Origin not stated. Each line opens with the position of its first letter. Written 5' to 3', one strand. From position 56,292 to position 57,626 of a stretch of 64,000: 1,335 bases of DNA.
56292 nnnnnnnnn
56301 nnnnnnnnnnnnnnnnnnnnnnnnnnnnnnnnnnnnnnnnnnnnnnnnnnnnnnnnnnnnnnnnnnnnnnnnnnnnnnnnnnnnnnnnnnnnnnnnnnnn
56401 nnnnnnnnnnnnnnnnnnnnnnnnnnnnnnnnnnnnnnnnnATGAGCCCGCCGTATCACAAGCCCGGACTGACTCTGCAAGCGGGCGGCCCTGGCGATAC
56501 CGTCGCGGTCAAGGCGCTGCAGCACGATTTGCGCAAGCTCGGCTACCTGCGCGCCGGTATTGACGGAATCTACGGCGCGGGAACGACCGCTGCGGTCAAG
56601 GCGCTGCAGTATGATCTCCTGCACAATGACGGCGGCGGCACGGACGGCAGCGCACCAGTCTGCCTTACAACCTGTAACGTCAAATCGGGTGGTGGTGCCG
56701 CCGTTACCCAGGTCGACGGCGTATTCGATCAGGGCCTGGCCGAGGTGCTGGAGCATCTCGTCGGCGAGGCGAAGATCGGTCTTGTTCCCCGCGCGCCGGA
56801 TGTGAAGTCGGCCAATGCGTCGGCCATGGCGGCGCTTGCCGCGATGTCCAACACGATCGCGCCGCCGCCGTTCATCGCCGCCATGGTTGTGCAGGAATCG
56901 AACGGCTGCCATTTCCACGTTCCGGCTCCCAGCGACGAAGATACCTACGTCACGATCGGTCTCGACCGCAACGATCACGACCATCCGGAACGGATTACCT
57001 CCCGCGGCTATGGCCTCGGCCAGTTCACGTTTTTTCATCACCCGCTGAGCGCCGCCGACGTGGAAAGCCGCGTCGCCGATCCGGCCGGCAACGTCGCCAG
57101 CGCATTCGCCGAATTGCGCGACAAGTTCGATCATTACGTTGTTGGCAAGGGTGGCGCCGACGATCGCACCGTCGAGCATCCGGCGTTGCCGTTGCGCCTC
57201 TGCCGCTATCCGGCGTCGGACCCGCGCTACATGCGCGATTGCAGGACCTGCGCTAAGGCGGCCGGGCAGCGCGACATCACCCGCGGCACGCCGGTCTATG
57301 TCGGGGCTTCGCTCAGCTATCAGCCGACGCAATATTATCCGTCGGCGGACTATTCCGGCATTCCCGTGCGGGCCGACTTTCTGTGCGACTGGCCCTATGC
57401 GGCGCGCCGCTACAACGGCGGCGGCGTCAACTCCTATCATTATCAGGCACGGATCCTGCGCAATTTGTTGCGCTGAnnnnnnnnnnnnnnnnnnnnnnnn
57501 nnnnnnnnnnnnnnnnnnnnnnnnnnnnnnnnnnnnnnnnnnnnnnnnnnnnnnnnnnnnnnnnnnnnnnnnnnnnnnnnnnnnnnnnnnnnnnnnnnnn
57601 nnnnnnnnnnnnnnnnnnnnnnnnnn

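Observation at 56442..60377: Endolysin-like enzyme + unknown membrane protein + patatin phospholipase operon: candidate holin/hydrolase secretion, lysis or defence module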

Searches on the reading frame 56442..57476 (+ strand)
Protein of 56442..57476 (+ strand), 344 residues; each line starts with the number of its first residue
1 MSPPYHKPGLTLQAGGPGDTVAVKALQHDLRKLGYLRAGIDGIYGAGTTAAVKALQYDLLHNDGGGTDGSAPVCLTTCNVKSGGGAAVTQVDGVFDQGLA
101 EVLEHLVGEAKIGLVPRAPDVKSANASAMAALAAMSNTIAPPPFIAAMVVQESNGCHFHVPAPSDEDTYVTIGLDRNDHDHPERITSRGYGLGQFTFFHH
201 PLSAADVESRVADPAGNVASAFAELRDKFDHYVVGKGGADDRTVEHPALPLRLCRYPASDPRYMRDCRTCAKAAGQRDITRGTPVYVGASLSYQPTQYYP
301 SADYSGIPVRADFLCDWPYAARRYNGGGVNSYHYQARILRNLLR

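Call 3: search_protein_families(library=pfam, proteins=[window:56442-57476:+], max_evalue=0.01)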
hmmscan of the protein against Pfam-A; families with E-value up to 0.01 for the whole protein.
window:56442-57476:+ (344 aa): 1 family
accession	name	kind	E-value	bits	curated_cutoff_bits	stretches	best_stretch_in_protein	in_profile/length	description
PF01471.23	PG_binding_1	-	1.5e-09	38.3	23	1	22-57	4-39/57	Putative peptidoglycan binding domain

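Call 4: search_protein_families(library=padloc, proteins=[window:56442-57476:+], max_evalue=0.01)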
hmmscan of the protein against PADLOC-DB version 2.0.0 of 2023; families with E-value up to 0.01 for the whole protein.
window:56442-57476:+ (344 aa): 0 families

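Call 5: search_protein_families(library=ncbifam, proteins=[window:56442-57476:+], max_evalue=0.01)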
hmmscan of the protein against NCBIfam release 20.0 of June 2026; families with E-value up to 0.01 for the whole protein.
window:56442-57476:+ (344 aa): 1 family
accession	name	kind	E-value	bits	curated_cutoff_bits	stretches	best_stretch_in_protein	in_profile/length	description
TIGR02869.1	spore_SleB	equivalog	1.3e-05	25.2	236.5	1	11-58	6-51/201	spore cortex-lytic enzyme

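Call 29: search_solved_structures(query=window:56442-57473:+, max_evalue=1, show_alignments=2)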
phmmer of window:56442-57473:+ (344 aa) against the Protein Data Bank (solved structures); distinct sequences matched with E-value up to 1: 1.
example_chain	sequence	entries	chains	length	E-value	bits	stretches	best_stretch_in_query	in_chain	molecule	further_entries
7rum_A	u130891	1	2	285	0.39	13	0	15-57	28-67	Endolysin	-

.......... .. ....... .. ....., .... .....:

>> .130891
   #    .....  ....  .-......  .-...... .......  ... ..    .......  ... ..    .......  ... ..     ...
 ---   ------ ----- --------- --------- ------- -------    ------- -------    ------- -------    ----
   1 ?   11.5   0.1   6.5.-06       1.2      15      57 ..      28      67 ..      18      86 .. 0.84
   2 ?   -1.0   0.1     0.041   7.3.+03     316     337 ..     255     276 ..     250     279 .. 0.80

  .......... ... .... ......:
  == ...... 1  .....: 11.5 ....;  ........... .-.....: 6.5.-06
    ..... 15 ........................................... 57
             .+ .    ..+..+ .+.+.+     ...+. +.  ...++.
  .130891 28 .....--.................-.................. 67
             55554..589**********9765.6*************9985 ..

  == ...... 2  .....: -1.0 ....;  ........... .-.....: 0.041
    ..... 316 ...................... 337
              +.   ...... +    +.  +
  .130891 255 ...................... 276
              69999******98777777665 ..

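Call 30: search_protein_families(library=phrogs, proteins=[window:56442-57473:+], max_evalue=0.01)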
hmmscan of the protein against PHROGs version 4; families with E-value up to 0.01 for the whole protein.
window:56442-57473:+ (344 aa): 3 families
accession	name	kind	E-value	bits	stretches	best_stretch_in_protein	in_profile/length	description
phrog_2649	-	lysis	1.1e-05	26.4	1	21-58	182-218/261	endolysin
phrog_1493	-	lysis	3.3e-05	24.3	1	6-56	232-286/394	endolysin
phrog_1224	-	head and packaging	0.00021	21.7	1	21-58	11-47/438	endolysin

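Call 33: find_homologous_proteins(query=window:56442-57473:+)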
Query window:56442-57473:+ (344 aa): 958 proteins with E <= 0.001 among 8000 candidates; the best 120 are listed.
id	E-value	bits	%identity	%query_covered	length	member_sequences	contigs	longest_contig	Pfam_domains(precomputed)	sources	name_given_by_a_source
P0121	1.1e-215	734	92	100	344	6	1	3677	PF01471.24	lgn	-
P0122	2.4e-192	657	82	100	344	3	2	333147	PF01471.24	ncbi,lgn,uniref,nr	ncbi:peptidoglycan-binding protein [Rhizomicrobium electricum]|uniref:Peptidoglycan binding-like dom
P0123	8.7e-180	615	80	100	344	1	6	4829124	PF01471.24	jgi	jgi:hypothetical protein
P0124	6.1e-178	609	77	100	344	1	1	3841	PF01471.24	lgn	-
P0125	6.1e-161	553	72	100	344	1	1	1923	PF01471.24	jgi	jgi:hypothetical protein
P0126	1.3e-160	552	71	100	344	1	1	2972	PF01471.24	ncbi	-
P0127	1.6e-139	483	64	100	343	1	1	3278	PF01471.24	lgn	-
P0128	3.0e-134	466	60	99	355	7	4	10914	PF01471.24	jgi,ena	-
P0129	1.2e-131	457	59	100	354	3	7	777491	PF01471.24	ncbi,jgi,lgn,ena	jgi:peptidoglycan hydrolase-like protein with peptidoglycan-binding domain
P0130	3.0e-130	453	59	100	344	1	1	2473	PF01471.24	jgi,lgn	jgi:peptidoglycan hydrolase-like protein with peptidoglycan-binding domain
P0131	3.7e-129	449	58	100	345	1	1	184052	PF01471.24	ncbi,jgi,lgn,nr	ncbi:MAG TPA: peptidoglycan-binding domain-containing protein [Rhizomicrobium sp.]|jgi:hypothetical 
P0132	3.9e-129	449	58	100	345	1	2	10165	PF01471.24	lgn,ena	-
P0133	1.7e-128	447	59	100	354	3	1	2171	PF01471.24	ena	-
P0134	1.2e-127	444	58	100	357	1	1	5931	PF01471.24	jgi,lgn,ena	-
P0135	9.3e-127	441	57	100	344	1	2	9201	PF01471.24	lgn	-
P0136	1.1e-126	441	57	100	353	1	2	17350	PF01471.24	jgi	jgi:peptidoglycan hydrolase-like protein with peptidoglycan-binding domain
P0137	2.1e-126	440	57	100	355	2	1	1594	PF01471.24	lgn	-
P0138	2.9e-126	439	58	100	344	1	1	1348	PF01471.24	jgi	jgi:hypothetical protein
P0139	5.2e-126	439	60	94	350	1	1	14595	PF01471.24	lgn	-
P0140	9.9e-126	438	58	97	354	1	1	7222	PF01471.24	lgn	-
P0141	1.4e-125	437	56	100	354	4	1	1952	PF01471.24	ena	-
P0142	2.2e-125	437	58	100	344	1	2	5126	PF01471.24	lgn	-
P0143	2.6e-125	436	58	100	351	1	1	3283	PF01471.24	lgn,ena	-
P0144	1.6e-124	434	58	99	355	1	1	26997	PF01471.24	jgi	jgi:hypothetical protein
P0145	2.7e-124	433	55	100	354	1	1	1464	PF01471.24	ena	-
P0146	4.1e-124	432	59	100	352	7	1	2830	PF01471.24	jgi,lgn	jgi:peptidoglycan hydrolase-like protein with peptidoglycan-binding domain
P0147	1.1e-122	428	57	97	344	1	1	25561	PF01471.24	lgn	-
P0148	1.1e-122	428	57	100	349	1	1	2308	PF01471.24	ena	-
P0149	1.8e-122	427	56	100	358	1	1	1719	PF01471.24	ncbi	-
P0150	2.6e-122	426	55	100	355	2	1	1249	PF01471.24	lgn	-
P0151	6.1e-122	425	56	100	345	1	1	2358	PF01471.24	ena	-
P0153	1.3e-120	421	56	99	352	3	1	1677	PF01471.24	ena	-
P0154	1.8e-120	420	56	100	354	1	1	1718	PF01471.24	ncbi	-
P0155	2.6e-120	420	58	94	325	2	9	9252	PF01471.24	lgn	-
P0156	7.9e-120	418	57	100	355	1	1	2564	PF01471.24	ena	-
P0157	1.2e-119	418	56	99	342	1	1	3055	PF01471.24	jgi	jgi:peptidoglycan hydrolase-like protein with peptidoglycan-binding domain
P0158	1.8e-119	417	56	99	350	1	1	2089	PF01471.24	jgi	jgi:peptidoglycan hydrolase-like protein with peptidoglycan-binding domain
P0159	6.2e-119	415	55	100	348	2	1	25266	PF01471.24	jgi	jgi:peptidoglycan hydrolase-like protein with peptidoglycan-binding domain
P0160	1.2e-118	414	56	98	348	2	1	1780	PF01471.24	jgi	jgi:peptidoglycan hydrolase-like protein with peptidoglycan-binding domain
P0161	2.1e-118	414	55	100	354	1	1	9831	PF01471.24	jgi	jgi:hypothetical protein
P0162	3.4e-118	413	55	100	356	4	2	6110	PF01471.24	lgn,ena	-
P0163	4.0e-118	413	55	99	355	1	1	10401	PF01471.24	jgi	jgi:peptidoglycan hydrolase-like protein with peptidoglycan-binding domain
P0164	5.8e-118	412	55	100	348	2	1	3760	PF01471.24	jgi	jgi:peptidoglycan hydrolase-like protein with peptidoglycan-binding domain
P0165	2.1e-117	410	55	99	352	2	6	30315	PF01471.24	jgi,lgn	-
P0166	2.6e-117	410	55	100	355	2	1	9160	PF01471.24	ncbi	-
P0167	3.9e-117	409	55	100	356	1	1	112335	PF01471.24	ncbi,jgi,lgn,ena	-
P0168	4.1e-117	409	54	97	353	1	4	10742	PF01471.24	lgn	-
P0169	5.2e-117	409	57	97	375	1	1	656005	PF01471.24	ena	-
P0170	5.4e-117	409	56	100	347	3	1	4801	PF01471.24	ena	-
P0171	6.5e-117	409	56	100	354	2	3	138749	PF01471.24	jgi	-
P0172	8.4e-117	408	55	100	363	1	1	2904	PF01471.24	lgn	-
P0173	9.1e-117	408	53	100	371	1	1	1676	PF01471.24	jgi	jgi:hypothetical protein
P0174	1.0e-116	408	57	100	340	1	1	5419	PF01471.24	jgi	-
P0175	1.3e-116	408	57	100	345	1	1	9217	PF01471.24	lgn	-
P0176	1.3e-116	408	55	100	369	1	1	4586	PF01471.24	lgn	-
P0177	2.0e-116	407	54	100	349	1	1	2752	PF01471.24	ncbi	-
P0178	1.8e-115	404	54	99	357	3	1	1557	PF01471.24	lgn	-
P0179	1.9e-115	404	55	100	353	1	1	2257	PF01471.24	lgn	-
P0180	6.2e-115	402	54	99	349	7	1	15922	PF01471.24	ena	-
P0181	9.7e-115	402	57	95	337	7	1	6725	PF01471.24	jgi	jgi:peptidoglycan hydrolase-like protein with peptidoglycan-binding domain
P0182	1.0e-114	401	56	99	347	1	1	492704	PF01471.24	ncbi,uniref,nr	ncbi:peptidoglycan-binding domain-containing protein [Paucibacter sp. APW11]|uniref:Peptidoglycan-bi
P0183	1.0e-114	401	55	100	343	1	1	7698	PF01471.24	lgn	-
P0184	1.1e-114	401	54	100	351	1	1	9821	PF01471.24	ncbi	-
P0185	1.2e-114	401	54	99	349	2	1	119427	PF01471.24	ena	-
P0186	1.3e-114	401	56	99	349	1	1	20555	PF01471.24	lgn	-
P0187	7.5e-114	399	53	100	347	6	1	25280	PF01471.24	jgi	jgi:hypothetical protein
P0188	1.1e-113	398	54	98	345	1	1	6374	PF01471.24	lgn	-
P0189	1.2e-113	398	54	100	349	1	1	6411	PF01471.24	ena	-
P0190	1.6e-113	398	55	100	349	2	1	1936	PF01471.24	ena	-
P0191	2.1e-113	397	54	100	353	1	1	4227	PF01471.24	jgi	jgi:peptidoglycan hydrolase-like protein with peptidoglycan-binding domain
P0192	3.2e-113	397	57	93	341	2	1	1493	PF01471.24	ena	-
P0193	3.9e-113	396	54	99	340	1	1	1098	PF01471.24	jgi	jgi:peptidoglycan hydrolase-like protein with peptidoglycan-binding domain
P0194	4.9e-113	396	52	100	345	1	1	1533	PF01471.24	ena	-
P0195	5.6e-113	396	54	99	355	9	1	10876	PF01471.24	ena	-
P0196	6.9e-113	395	53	100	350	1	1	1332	PF01471.24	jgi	-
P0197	1.5e-112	394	53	99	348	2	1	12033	PF01471.24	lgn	-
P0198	2.3e-112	394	54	100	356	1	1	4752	PF01471.24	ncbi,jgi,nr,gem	ncbi:MAG: peptidoglycan-binding protein [Alphaproteobacteria bacterium]|nr:peptidoglycan-binding pro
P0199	5.2e-112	393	53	99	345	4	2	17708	PF01471.24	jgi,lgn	jgi:peptidoglycan hydrolase-like protein with peptidoglycan-binding domain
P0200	7.3e-112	392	54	100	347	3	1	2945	PF01471.24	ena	-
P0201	7.3e-112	392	54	100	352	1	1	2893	PF01471.24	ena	-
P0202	2.0e-111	391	54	100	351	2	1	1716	PF01471.24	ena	-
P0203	4.4e-111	390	54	98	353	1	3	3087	PF01471.24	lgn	-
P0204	1.3e-110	388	56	100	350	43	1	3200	PF01471.24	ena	-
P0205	1.4e-110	388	54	99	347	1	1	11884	PF01471.24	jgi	-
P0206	1.4e-110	388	53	99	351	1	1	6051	PF01471.24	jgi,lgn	jgi:peptidoglycan hydrolase-like protein with peptidoglycan-binding domain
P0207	1.5e-110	388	54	99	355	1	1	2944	PF01471.24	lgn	-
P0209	5.4e-110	386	53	95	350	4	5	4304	PF01471.24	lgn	-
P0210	6.9e-110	386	53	100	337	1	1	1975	PF01471.24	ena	-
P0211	9.3e-110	385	54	99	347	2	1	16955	PF01471.24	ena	-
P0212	9.7e-110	385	53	100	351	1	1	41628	PF01471.24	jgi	jgi:putative peptidoglycan binding protein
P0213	1.5e-109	384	54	100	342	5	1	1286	PF01471.24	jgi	jgi:peptidoglycan hydrolase-like protein with peptidoglycan-binding domain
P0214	2.5e-109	384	54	98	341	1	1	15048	PF01471.24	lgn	-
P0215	2.7e-109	384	51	100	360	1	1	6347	PF01471.24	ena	-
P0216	3.8e-109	383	57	99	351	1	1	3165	PF01471.24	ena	-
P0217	3.9e-109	383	55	99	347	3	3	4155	PF01471.24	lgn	-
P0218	4.6e-109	383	53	100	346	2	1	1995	PF01471.24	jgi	-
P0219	5.4e-109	383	53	100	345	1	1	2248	PF01471.24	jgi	jgi:Putative peptidoglycan binding domain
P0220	5.8e-109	383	52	100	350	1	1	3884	PF01471.24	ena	-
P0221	6.6e-109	382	53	99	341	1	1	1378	PF01471.24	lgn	-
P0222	8.0e-109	382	56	94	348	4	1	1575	PF01471.24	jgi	-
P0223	8.1e-109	382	52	99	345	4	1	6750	PF01471.24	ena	-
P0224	1.1e-108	382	52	95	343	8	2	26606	PF01471.24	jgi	jgi:hypothetical protein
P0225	1.5e-108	381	53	100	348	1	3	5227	PF01471.24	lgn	-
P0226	1.6e-108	381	55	100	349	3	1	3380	PF01471.24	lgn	-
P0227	1.7e-108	381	53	99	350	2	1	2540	PF01471.24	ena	-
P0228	1.9e-108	381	54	99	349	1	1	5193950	PF01471.24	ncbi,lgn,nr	ncbi:MAG: peptidoglycan-binding protein [Enhydrobacter sp.]|nr:MAG: peptidoglycan-binding protein [E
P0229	8.0e-108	379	53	100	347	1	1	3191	PF01471.24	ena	-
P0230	9.0e-108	379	53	98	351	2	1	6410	PF01471.24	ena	-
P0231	9.3e-108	379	53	99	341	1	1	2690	PF01471.24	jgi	jgi:peptidoglycan hydrolase-like protein with peptidoglycan-binding domain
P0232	1.0e-107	378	52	99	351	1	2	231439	PF01471.24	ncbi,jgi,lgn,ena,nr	ncbi:MAG TPA: peptidoglycan-binding domain-containing protein [Azospirillaceae bacterium]|nr:peptido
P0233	1.0e-107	378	53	100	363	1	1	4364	PF01471.24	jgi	jgi:peptidoglycan hydrolase-like protein with peptidoglycan-binding domain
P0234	8.4e-107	375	52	100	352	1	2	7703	PF01471.24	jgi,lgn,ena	-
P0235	1.3e-106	375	52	100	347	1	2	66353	PF01471.24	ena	-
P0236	1.3e-106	375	52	100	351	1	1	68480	PF01471.24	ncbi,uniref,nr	ncbi:peptidoglycan-binding domain-containing protein [Mesorhizobium carmichaelinearum]|uniref:peptid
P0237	9.3e-106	372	53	99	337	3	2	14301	PF01471.24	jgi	jgi:peptidoglycan hydrolase-like protein with peptidoglycan-binding domain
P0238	1.2e-105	372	50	100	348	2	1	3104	PF01471.24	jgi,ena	jgi:hypothetical protein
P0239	1.6e-105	371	51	99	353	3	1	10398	PF01471.24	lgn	-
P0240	1.7e-105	371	51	100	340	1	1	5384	PF01471.24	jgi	jgi:peptidoglycan hydrolase-like protein with peptidoglycan-binding domain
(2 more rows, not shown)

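Call 40: find_related_loci(query=A5, collection=metagenome_contigs, flank=6000)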
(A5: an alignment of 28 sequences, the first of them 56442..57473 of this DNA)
Query A5 (344 aa) in metagenome_contigs; peptide patterns used: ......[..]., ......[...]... (x = any residue, [..] = any of these).
471 stretches matched a pattern; 397 encode a relative of the query (tblastn E <= 1e-3); the best 80 are kept; 80 distinct loci.
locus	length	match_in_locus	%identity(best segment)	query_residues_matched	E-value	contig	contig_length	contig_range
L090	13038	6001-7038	59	1-343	1e-135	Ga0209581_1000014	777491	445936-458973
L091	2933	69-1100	60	3-343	2e-139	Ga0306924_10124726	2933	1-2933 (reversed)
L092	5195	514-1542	56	4-343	1e-129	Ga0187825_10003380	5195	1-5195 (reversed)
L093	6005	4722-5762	55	1-344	2e-124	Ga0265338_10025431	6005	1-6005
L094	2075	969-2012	55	1-344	2e-131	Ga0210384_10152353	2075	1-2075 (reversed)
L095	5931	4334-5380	58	1-344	5e-123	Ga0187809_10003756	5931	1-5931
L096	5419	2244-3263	57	1-344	4e-123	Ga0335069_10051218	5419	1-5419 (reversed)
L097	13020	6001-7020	55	5-343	1e-121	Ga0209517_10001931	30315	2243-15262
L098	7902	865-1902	56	1-343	3e-121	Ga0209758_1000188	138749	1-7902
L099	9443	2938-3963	57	1-343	9e-120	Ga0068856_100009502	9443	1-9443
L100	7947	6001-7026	57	1-343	9e-120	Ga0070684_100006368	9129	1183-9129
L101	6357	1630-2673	55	1-343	2e-118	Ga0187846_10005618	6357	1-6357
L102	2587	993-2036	56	1-343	3e-123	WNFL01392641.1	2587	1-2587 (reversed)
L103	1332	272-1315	53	1-343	9e-128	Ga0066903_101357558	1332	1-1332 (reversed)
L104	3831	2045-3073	53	4-344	1e-119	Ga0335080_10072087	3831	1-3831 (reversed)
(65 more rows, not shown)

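Call 47: predict_structure(alignment_id=A5)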
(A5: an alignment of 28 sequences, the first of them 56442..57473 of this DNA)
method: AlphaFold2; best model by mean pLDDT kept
length: 344 residues; sequences in the alignment: 28
mean_pLDDT: 93.4   pTM: 0.89
mean pLDDT of the five models: 93.4, 92.1, 91.9, 91.1, 90.8
residues with pLDDT >= 90: 294; 70-90: 46; 50-70: 4; < 50: 0
segments of 3 or more residues with pLDDT < 50: none
pLDDT, mean of each block of 10 residues (from residue 1): 87 89 98 97 96 98 94 96 90 96 96 97 95 87 94 94 94 94 96 95 96 90 92 81 90 93 93 96 94 94 95 94 90 95 92
secondary structure, 60 per line:
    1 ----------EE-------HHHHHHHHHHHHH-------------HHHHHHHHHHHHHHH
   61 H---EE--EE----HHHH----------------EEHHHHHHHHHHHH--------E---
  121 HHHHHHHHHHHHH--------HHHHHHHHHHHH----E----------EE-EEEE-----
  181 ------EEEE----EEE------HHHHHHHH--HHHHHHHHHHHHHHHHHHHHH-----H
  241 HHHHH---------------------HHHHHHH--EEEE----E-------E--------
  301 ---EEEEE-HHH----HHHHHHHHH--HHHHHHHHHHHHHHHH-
elements in order: H20-32 H46-61 H75-78 H97-108 H121-133 H142-153 E172-175 E187-190 E195-197 H204-211 H214-234 H240-245 H267-273 E276-279 E304-308 H317-325 H328-343

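Call 50: fold_search(model_id=the predicted structure, library=pdb)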
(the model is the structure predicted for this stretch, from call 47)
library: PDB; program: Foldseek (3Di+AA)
matches with E <= 10: 64; with E <= 0.001: 0
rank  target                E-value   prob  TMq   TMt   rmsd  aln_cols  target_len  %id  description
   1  3bkh                  4.1e-02  0.54  0.19  0.24  15.2       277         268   16  Crystal structure of the bacteriophage phiKZ lytic transglycosylase, gp144 (released 2008-01-08)
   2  6ukc                  3.8e-01  0.38  0.18  0.41   7.5       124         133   15  Crystal structure of a lysozyme from Litopenaeus vannamei (released 2020-03-25)
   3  1lhj                  6.1e-01  0.28  0.16  0.36   4.5       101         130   16  ROLE OF PROLINE RESIDUES IN HUMAN LYSOZYME STABILITY: A SCANNING CALORIMETRIC STUDY COMBINED WITH X-RAY STRUCTURE ANALYS (released 1994-01-31)
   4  2hef                  7.6e-01  0.28  0.16  0.38   4.4       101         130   17  CONTRIBUTION OF WATER MOLECULES IN THE INTERIOR OF A PROTEIN TO THE CONFORMATIONAL STABILITY (released 1998-01-14)
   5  1tcy                  9.1e-01  0.20  0.19  0.44   8.3       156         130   14  DISSECTION OF THE FUNCTIONAL ROLE OF STRUCTURAL ELEMENTS OF TYROSINE-63 IN THE CATALYTIC ACTION OF HUMAN LYSOZYME (released 1993-01-15)
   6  1gdw                  9.6e-01  0.28  0.17  0.39   3.9       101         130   16  CRYSTAL STRUCTURE OF MUTANT HUMAN LYSOZYME SUBSTITUTED AT LEFT-HANDED HELICAL POSITIONS (released 2000-11-01)
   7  1ckc                  1.1e+00  0.11  0.15  0.35   8.7       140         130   15  T43A MUTANT HUMAN LYSOZYME (released 1999-04-30)
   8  1c7p                  1.2e+00  0.21  0.18  0.41   5.1       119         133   13  CRYSTAL STRUCTURE OF MUTANT HUMAN LYSOZYME WITH FOUR EXTRA RESIDUES (EAEA) AT THE N-TERMINAL (released 2000-04-05)
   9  4c2c_A                1.3e+00  0.85  0.20  0.16   2.3       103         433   17  Crystal structure of the protease CtpB in an active state (released 2013-12-04)
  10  1b5v                  1.3e+00  0.21  0.16  0.39   4.0       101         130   15  CONTRIBUTION OF HYDROGEN BONDS TO THE CONFORMATIONAL STABILITY OF HUMAN LYSOZYME: CALORIMETRY AND X-RAY ANALYSIS OF SIX  (released 1999-01-20)
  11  2bqf                  1.3e+00  0.12  0.16  0.38   8.4       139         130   14  CONTRIBUTION OF HYDROPHOBIC EFFECT TO THE CONFORMATIONAL STABILITY OF HUMAN LYSOZYME (released 1998-08-12)
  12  4oxv                  1.3e+00  0.09  0.19  0.16  15.1       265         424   10  Crystal structure of MltF from Pseudomonas aeruginosa complexed with valine (released 2015-03-18)
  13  4hjy_A                1.7e+00  0.10  0.20  0.34  11.9       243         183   11  2.4 A Crystal structure of E. coli MltE-E64Q with bound chitopentaose (released 2012-10-24)
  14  1ioc                  1.8e+00  0.18  0.16  0.37   3.9        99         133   16  CRYSTAL STRUCTURE OF MUTANT HUMAN LYSOZYME, EAEA-I56T (released 2002-10-09)
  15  4oyv                  2.3e+00  0.06  0.19  0.17  13.0       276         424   11  Crystal structure of MltF from Pseudomonas aeruginosa complexed with leucine (released 2015-03-18)
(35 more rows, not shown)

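Call 121: search_dna_similar(query=window:56442-57473:+, collection=phages, mode=protein, max_evalue=0.001, max_rows=8)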
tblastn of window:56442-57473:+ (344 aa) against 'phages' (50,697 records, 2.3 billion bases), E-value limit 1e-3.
No match.
